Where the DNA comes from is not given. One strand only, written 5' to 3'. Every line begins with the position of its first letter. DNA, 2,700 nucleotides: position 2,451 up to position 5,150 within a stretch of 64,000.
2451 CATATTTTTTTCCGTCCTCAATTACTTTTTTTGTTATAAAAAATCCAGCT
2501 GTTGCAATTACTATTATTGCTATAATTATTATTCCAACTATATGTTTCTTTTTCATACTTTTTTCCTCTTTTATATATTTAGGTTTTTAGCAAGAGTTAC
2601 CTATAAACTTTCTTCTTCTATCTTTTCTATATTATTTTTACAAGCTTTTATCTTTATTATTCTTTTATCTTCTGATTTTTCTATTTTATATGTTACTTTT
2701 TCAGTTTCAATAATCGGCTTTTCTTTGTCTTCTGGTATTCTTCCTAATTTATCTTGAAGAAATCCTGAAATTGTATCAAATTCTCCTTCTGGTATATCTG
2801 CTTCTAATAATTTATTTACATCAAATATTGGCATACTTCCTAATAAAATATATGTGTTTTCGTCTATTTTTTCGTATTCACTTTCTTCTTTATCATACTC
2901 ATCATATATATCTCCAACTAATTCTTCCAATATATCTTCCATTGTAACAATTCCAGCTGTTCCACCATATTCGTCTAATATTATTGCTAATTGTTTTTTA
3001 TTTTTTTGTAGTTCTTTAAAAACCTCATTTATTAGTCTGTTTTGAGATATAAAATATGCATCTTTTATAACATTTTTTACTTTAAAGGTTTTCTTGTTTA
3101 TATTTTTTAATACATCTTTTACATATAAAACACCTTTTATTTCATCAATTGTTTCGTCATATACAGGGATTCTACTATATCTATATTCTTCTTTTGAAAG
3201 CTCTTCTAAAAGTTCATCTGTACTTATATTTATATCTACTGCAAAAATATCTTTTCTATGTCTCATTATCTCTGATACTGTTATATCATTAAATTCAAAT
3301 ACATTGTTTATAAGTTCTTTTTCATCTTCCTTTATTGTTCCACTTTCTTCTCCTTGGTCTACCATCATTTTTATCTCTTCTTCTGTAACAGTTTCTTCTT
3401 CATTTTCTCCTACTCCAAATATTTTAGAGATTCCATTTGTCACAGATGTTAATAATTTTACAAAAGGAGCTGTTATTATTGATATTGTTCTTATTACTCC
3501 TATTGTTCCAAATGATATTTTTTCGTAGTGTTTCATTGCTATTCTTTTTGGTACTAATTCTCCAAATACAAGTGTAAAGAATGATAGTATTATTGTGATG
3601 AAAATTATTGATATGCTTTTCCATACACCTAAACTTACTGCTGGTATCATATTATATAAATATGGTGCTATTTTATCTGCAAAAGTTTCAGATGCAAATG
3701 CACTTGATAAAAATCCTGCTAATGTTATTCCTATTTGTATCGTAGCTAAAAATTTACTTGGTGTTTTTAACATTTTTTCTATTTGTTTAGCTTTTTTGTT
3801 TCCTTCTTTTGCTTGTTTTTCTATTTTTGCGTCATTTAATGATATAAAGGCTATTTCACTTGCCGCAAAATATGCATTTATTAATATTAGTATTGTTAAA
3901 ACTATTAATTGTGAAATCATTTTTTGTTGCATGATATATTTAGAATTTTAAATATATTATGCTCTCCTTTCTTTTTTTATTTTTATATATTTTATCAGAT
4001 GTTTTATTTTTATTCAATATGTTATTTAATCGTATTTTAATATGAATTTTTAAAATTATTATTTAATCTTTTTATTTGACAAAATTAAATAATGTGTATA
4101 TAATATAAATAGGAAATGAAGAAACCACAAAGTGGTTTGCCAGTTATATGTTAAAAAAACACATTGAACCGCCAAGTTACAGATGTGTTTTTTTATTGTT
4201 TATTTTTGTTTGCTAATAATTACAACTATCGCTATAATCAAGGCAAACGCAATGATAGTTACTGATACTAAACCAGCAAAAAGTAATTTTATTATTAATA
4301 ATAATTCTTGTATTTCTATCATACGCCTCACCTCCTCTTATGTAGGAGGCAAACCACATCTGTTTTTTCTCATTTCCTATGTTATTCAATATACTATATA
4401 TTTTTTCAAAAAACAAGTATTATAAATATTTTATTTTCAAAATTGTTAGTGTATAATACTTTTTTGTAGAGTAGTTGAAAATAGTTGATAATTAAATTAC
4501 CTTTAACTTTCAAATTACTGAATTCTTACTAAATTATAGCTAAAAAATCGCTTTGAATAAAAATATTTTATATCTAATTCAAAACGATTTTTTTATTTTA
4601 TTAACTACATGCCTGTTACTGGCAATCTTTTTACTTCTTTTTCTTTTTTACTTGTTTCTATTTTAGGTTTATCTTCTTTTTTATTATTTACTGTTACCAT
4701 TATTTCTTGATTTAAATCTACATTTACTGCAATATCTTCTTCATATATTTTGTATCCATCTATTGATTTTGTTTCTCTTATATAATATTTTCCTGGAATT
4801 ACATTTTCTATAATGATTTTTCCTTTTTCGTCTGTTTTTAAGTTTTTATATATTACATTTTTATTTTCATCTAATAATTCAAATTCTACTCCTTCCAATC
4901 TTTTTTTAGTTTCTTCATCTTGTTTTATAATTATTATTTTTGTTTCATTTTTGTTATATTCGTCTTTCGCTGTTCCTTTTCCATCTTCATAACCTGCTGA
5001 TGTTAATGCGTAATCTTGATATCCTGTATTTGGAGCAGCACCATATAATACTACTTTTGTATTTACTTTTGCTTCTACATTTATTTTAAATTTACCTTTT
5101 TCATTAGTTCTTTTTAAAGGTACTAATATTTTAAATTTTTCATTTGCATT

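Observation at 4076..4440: Unannotated type I toxin-antitoxin-like module: a 40-aa membrane peptide with a sequestered SD and a convergent sRNA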

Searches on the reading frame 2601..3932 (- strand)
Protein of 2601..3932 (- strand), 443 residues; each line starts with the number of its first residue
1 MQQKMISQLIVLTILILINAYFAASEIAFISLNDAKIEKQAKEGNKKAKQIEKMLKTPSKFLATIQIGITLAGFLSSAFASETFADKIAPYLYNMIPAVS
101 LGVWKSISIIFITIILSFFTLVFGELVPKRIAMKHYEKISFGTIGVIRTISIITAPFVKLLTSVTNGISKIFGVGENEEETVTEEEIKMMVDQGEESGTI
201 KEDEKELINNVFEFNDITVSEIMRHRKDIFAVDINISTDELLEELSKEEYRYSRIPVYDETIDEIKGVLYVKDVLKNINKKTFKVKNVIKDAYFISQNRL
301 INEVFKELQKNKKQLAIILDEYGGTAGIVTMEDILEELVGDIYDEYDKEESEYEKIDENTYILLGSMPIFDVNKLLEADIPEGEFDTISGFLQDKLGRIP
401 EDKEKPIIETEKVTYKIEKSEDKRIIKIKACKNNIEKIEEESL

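Call 61: find_related_loci(query=window:2601-3932:-, collection=metagenome_contigs, flank=2500)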
Query window:2601-3932:- (443 aa) in metagenome_contigs; peptide patterns used: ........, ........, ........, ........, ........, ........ (x = any residue, [..] = any of these).
599 stretches matched a pattern (row limit reached: there are more); 291 encode a relative of the query (tblastn E <= 1e-3); the best 80 are kept; 80 distinct loci.
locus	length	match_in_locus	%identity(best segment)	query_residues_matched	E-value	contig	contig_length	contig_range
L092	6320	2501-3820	98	1-440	0e+0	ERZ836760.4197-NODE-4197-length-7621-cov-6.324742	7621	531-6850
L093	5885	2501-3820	96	1-440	0e+0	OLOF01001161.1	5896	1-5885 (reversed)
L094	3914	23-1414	92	1-440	0e+0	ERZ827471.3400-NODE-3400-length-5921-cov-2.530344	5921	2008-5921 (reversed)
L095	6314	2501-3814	86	5-442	0e+0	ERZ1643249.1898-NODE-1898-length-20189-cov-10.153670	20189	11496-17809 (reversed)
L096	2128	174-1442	79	19-441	0e+0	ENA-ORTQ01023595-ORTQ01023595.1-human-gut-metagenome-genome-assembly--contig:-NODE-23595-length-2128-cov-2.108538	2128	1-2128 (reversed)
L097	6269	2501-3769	79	19-441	0e+0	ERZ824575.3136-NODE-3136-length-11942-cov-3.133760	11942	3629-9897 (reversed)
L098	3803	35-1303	79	19-441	0e+0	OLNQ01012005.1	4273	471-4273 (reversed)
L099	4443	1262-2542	87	5-431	0e+0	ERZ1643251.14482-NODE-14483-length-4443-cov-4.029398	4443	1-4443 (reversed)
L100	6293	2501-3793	82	5-435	0e+0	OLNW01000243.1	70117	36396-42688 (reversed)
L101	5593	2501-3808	83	5-440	0e+0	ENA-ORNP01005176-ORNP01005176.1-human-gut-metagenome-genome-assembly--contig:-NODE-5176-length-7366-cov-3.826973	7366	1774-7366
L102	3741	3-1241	87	19-431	0e+0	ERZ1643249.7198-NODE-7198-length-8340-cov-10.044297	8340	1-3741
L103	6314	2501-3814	82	5-441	0e+0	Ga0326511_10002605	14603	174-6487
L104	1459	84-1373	81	5-434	0e+0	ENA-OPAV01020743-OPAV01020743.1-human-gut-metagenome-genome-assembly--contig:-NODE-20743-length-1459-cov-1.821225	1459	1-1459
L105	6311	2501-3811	85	5-441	0e+0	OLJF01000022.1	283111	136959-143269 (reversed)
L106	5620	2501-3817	77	3-441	0e+0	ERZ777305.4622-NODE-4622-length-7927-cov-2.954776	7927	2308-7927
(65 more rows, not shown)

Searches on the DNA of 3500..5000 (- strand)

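Call 5: search_rna_families(source=window, start=3500, end=5000, threshold=evalue, max_evalue=10, show_alignments=3)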
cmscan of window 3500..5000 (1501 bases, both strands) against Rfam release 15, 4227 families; matches with E-value up to 10: 10.
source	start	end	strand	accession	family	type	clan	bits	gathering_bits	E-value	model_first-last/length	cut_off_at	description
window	4123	4197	+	RF02064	STnc370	Gene; sRNA;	-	22.1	54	5.9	1-71/71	no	Enterobacterial sRNA STnc370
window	4542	4593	-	RF03845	mir-3327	Gene; miRNA;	-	19.9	85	2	20-71/89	no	mir-3327 microRNA precursor family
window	4127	4186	+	RF03638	mir-1537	Gene; miRNA;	-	18.8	63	1.4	1-61/61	no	mir-1537 microRNA precursor family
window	3865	3923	+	RF00078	MicA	Gene; sRNA;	-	18.5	41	7.4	1-75/75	no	MicA sRNA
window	3611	3675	+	RF01489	sbrA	Gene; sRNA;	-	18.2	45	1.2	1-71/71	no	Listeria sRNA sbrA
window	3589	3620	+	RF00530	snoMe28S-Cm2645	Gene; snRNA; snoRNA; CD-box;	CL00069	17.1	48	4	1-75/75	no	Small nucleolar RNA Me28S-Cm2645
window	4140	4168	+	RF02700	HtrA_thermometer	Cis-reg; thermoregulator;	-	16.7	52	7.9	1-46/46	no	HtrA 5' UTR thermometer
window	3572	3628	+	RF01611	ceN108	Gene; snRNA; snoRNA; CD-box;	-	15.8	50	5.7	1-70/70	no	Caenorhabditis snoRNA ceN108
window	4164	4281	+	RF00114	S15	Cis-reg; leader;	CL00121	12.4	39.5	8.3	1-117/117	no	Ribosomal S15 leader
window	4249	4352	-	RF01412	BsrG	Gene; sRNA;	-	12.2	55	4.9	35-133/259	no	BsrG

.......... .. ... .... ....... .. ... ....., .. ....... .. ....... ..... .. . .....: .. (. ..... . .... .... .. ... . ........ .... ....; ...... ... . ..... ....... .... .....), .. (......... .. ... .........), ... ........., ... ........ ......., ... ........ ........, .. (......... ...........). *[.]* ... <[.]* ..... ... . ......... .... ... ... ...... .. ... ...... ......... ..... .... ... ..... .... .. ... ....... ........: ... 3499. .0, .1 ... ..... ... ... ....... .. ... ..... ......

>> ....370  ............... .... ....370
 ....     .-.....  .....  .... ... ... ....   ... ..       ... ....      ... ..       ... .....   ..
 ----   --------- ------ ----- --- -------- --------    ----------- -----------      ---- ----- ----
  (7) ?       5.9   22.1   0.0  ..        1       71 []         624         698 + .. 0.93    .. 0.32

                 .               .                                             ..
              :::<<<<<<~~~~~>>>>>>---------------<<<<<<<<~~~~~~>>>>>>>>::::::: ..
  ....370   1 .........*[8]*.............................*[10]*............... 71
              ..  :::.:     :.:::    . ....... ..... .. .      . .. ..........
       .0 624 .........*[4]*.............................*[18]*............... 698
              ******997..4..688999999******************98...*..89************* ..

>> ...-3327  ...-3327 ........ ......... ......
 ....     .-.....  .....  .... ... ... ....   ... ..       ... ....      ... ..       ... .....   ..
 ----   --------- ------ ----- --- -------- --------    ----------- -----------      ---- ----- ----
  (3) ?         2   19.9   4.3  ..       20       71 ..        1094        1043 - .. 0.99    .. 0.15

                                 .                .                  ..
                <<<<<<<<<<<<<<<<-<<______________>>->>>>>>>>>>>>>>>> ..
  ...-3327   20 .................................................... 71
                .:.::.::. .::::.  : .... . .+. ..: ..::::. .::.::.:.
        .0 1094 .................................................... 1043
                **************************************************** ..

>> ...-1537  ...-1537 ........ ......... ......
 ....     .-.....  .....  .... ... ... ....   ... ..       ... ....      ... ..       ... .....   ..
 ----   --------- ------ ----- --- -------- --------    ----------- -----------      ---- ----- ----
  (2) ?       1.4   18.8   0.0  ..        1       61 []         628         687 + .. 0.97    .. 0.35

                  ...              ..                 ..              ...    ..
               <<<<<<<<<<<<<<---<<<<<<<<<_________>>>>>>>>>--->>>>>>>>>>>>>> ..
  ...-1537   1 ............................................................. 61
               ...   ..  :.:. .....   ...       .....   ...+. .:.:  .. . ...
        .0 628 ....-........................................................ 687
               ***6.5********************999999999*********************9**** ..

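Call 39: search_rna_families(sources=[L002, L005, L008, L010, L011, L024, L004], threshold=evalue, max_evalue=10)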
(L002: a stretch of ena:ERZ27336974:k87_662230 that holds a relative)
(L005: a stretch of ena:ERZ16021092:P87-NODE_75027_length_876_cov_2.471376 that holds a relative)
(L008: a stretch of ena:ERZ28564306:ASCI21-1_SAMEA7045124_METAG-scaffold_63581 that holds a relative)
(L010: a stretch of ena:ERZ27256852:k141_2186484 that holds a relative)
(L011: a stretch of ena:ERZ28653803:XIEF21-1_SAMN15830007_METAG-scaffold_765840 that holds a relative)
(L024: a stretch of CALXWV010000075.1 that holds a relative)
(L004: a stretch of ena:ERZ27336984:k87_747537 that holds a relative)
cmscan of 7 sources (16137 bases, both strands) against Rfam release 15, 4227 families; matches with E-value up to 10: 23.
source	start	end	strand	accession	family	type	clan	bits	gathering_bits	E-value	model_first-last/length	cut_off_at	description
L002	763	1129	-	RF00023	tmRNA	Gene;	CL00001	173.9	47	1.1e-69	1-374/374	no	transfer-messenger RNA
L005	447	813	-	RF00023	tmRNA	Gene;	CL00001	173.9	47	1.1e-69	1-374/374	no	transfer-messenger RNA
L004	751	1117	-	RF00023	tmRNA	Gene;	CL00001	167.4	47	5.8e-67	1-374/374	no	transfer-messenger RNA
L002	1231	1302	+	RF00005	tRNA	Gene; tRNA;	CL00001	62.7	29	8.1e-12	1-71/71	no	tRNA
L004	1219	1290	+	RF00005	tRNA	Gene; tRNA;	CL00001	62.7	29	8.1e-12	1-71/71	no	tRNA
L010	575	661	-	RF02589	Spy779816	Gene; sRNA;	-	29.9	67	0.18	1-88/88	no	S. pyogenes small RNA 779816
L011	448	534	-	RF02589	Spy779816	Gene; sRNA;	-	29.9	67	0.18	1-88/88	no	S. pyogenes small RNA 779816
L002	1231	1303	-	RF04354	Plastid-ycf2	Cis-reg;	-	29.8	65.7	0.011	1-75/75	no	Plastid-ycf2 5UTR RNA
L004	1219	1291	-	RF04354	Plastid-ycf2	Cis-reg;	-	29.8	65.7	0.011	1-75/75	no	Plastid-ycf2 5UTR RNA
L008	335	411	+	RF02351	psRNA14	Gene; sRNA;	-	27.7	60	0.45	1-84/84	no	Proteobacteria sRNA psRNA14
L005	677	876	-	RF04321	tmRNA_permuted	Gene;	-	26.3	47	0.053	61-213/213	5'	permuted transfer-messenger RNA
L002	6250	6288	+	RF00713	mir-239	Gene; miRNA;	-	26.2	49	0.062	1-74/74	no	mir-239 microRNA precursor family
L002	993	1165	-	RF04321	tmRNA_permuted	Gene;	-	25.8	47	0.066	1-213/213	no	permuted transfer-messenger RNA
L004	981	1153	-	RF04321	tmRNA_permuted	Gene;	-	25.8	47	0.066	1-213/213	no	permuted transfer-messenger RNA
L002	1313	1361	+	RF00896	mir-787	Gene; miRNA;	-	25.6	57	0.25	1-72/72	no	mir-787 microRNA precursor family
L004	1301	1349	+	RF00896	mir-787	Gene; miRNA;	-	25.6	57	0.25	1-72/72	no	mir-787 microRNA precursor family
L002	3408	3571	-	RF02502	Atu_C8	Gene; sRNA;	-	22.7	50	1.3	1-122/122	no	Rhizobiales sRNA Atu_C8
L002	1349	1399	+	RF04072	mir-7386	Gene; miRNA;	-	21.3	44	4.6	1-59/59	no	mir-7386 microRNA precursor family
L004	1337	1387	+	RF04072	mir-7386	Gene; miRNA;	-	21.3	44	4.6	1-59/59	no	mir-7386 microRNA precursor family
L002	186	266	-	RF00254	mir-16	Gene; miRNA;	CL00085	20.6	36.5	2.3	1-82/82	no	mir-16 microRNA precursor family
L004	174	254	-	RF00254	mir-16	Gene; miRNA;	CL00085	20.6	36.5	2.3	1-82/82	no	mir-16 microRNA precursor family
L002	3013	3099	+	RF00159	snoZ168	Gene; snRNA; snoRNA; CD-box;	-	20.3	36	4.1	1-82/82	no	Small nucleolar RNA Z168/Z174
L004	3001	3087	+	RF00159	snoZ168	Gene; snRNA; snoRNA; CD-box;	-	20.3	36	4.1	1-82/82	no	Small nucleolar RNA Z168/Z174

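Call 59: search_dna_similar(query=window:4076-4440:-, collection=phages, mode=distant, max_evalue=0.001, max_rows=15)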
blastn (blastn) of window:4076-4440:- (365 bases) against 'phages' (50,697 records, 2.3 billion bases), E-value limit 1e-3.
No match.

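Call 60: search_dna_similar(query=window:4076-4440:-, collection=plasmids, mode=distant, max_evalue=0.001, max_rows=15)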
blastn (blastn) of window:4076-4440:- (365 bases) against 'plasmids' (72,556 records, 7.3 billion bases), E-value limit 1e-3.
No match.
